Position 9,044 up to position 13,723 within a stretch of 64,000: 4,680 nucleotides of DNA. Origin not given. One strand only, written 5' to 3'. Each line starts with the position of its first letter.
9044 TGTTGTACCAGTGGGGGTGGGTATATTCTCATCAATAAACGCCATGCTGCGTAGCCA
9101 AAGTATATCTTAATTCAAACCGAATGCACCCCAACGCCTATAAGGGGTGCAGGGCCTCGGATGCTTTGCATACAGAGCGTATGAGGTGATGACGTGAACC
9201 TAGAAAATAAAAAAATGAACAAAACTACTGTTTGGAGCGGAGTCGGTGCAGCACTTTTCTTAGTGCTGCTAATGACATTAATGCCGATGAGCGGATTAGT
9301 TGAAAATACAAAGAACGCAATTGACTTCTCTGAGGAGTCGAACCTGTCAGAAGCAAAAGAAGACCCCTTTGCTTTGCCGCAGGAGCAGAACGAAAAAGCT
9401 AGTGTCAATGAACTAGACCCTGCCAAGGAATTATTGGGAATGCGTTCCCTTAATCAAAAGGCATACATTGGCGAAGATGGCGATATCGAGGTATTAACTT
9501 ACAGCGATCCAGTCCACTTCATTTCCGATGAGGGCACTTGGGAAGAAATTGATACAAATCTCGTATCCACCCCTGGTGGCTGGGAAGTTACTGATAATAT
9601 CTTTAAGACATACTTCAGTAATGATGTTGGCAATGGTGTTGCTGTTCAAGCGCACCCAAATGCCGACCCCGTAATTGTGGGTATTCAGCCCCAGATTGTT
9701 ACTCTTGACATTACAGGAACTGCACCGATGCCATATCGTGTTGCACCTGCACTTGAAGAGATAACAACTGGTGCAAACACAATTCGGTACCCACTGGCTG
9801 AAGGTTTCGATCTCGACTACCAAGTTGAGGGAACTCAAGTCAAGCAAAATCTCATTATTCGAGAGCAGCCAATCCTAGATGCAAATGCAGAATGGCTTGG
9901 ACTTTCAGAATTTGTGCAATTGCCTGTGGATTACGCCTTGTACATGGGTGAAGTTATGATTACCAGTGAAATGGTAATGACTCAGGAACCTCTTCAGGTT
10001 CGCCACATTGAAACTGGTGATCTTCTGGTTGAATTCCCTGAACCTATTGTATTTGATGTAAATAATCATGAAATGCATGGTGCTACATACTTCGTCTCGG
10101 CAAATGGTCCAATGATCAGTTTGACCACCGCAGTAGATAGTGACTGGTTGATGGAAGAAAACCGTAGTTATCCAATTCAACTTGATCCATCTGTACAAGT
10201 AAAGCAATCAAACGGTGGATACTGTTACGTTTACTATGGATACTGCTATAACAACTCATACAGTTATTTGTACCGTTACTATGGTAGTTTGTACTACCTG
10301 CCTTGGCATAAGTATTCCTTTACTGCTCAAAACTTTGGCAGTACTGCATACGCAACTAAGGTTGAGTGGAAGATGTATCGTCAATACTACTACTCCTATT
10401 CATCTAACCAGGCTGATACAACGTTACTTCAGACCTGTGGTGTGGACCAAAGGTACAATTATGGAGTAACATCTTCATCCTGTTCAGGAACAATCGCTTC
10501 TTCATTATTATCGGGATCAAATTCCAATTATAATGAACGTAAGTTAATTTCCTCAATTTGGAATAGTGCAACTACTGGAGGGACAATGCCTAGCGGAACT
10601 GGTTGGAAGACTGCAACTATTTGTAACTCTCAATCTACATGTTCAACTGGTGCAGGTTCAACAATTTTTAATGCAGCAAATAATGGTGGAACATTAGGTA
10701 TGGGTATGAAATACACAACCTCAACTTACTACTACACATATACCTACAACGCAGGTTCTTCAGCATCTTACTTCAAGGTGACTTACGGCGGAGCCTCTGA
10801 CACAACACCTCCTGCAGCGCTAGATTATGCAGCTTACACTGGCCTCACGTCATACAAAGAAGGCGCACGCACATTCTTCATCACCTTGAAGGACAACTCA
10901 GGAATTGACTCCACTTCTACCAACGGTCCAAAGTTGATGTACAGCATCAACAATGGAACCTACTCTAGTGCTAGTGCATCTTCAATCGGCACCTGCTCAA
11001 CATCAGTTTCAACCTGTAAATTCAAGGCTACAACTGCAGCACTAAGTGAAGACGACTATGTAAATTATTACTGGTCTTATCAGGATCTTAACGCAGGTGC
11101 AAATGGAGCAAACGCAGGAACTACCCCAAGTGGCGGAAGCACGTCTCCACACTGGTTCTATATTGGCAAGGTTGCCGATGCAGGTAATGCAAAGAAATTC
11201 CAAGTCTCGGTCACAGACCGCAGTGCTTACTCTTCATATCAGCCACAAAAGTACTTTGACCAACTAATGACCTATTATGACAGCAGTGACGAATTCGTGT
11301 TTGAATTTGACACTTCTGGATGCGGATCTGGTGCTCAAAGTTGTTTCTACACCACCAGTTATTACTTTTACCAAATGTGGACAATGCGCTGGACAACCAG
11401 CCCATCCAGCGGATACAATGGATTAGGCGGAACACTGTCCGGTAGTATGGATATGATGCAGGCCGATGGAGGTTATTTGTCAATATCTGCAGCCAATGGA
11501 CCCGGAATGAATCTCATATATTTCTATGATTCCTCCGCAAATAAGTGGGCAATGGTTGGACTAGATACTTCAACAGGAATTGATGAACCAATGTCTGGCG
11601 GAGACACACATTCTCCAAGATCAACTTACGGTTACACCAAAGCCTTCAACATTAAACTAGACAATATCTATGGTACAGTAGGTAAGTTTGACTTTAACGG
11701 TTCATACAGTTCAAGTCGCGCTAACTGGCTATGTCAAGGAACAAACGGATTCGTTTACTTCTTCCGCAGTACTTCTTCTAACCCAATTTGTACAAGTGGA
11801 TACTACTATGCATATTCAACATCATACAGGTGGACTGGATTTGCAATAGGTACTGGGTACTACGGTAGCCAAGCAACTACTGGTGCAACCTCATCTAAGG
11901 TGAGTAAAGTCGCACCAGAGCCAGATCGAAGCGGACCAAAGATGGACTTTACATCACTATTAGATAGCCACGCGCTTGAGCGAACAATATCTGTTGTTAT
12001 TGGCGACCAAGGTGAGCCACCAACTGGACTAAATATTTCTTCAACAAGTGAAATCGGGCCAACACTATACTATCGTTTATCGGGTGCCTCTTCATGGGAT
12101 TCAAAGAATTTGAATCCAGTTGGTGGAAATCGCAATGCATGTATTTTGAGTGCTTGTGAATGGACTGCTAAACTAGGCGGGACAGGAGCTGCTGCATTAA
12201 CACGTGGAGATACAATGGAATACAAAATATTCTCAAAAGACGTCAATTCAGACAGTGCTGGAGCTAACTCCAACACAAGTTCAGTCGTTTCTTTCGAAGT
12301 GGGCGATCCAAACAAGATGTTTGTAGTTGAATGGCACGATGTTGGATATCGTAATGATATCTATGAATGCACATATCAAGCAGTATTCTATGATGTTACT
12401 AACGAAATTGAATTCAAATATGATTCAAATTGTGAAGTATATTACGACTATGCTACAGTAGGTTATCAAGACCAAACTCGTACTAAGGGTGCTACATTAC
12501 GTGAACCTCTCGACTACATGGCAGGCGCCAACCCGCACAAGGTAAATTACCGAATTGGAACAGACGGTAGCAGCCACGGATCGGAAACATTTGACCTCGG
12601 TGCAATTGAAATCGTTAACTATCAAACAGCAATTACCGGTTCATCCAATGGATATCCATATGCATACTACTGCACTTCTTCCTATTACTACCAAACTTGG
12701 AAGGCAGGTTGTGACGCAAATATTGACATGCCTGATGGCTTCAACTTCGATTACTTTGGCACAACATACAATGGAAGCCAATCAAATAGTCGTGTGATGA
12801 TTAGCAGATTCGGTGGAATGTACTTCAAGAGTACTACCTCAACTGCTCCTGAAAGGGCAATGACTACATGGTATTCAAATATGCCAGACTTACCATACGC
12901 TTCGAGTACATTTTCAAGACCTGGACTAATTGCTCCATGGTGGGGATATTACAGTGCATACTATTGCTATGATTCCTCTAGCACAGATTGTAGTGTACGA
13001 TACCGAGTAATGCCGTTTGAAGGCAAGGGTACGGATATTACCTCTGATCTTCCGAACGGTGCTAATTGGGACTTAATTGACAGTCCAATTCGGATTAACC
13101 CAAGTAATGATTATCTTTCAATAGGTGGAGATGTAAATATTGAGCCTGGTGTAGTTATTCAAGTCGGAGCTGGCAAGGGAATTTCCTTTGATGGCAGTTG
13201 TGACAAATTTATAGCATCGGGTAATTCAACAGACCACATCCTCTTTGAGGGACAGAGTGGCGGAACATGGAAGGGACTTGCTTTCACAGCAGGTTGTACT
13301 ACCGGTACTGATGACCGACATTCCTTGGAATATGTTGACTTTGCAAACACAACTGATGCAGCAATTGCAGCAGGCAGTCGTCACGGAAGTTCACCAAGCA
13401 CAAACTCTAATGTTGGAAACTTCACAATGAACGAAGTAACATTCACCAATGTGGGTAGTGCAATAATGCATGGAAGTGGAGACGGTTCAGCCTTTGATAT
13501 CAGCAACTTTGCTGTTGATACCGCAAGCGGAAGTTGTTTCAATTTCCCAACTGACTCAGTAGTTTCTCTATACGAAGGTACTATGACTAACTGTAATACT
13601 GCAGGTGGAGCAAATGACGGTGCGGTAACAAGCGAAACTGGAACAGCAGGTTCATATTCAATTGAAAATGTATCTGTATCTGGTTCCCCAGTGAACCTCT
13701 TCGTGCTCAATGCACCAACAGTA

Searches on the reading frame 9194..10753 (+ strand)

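Call 34: search_protein_families(library=pfam, proteins=[window:9194-10753:+], max_evalue=1)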
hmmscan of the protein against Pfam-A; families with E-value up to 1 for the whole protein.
window:9194-10753:+ (520 aa): 0 families

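Call 56: search_protein_families(library=ncbifam, proteins=[window:9194-10753:+], max_evalue=1)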
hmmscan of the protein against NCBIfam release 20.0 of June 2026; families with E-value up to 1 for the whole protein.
window:9194-10753:+ (520 aa): 2 families
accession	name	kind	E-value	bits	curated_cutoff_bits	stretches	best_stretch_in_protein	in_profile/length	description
NF033111.2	tet_monoox_X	exception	0.12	11.4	750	0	290-446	144-289/378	tetracycline-inactivating monooxygenase Tet(X)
NF012156.1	blaP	exception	0.22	10.5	660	0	126-164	239-275/307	class A beta-lactamase BlaP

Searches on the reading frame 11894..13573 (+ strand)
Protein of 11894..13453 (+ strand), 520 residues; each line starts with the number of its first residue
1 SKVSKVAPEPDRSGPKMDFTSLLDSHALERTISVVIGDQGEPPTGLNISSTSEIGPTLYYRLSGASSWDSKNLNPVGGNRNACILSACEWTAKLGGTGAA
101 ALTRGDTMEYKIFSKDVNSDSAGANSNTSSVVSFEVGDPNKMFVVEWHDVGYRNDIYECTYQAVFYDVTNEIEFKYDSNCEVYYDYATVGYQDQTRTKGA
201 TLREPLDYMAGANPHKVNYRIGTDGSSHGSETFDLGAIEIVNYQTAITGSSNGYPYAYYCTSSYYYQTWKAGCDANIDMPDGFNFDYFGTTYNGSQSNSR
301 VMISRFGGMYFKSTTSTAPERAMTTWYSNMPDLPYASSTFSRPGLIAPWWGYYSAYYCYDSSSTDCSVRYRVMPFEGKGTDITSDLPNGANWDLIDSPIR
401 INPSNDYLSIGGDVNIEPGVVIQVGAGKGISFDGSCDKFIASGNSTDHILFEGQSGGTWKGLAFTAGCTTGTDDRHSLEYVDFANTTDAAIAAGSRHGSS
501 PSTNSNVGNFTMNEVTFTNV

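Call 34: search_protein_families(library=pfam, proteins=[window:11894-13453:+], max_evalue=1)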
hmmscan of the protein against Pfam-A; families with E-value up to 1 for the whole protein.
window:11894-13453:+ (520 aa): 0 families

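Call 56: search_protein_families(library=ncbifam, proteins=[window:11894-13453:+], max_evalue=1)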
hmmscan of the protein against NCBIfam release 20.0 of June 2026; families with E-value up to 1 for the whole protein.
window:11894-13453:+ (520 aa): 0 families

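Call 80: search_solved_structures(query=A5, max_evalue=10)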
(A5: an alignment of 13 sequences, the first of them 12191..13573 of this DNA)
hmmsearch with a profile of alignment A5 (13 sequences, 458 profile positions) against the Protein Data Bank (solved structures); distinct sequences matched with E-value up to 10: 1.
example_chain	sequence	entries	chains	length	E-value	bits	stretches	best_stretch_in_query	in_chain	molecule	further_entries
9s9b_m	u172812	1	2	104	0.5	12.3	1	356-396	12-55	Minor structural protein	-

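Call 83: search_protein_families(library=pfam, alignment_id=A5, max_evalue=0.1)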
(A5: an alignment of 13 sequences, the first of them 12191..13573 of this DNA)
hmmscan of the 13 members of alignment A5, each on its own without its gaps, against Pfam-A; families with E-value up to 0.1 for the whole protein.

A. member 1, window:12191-13573:+ (461 aa): 0 families

B. families by the number of members that match (of 13 scanned): 2 families
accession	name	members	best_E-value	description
PF06119.19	NIDO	3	0.00019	Nidogen-like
PF25681.1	Phage_TTP_17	1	0.043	Phage tail tube protein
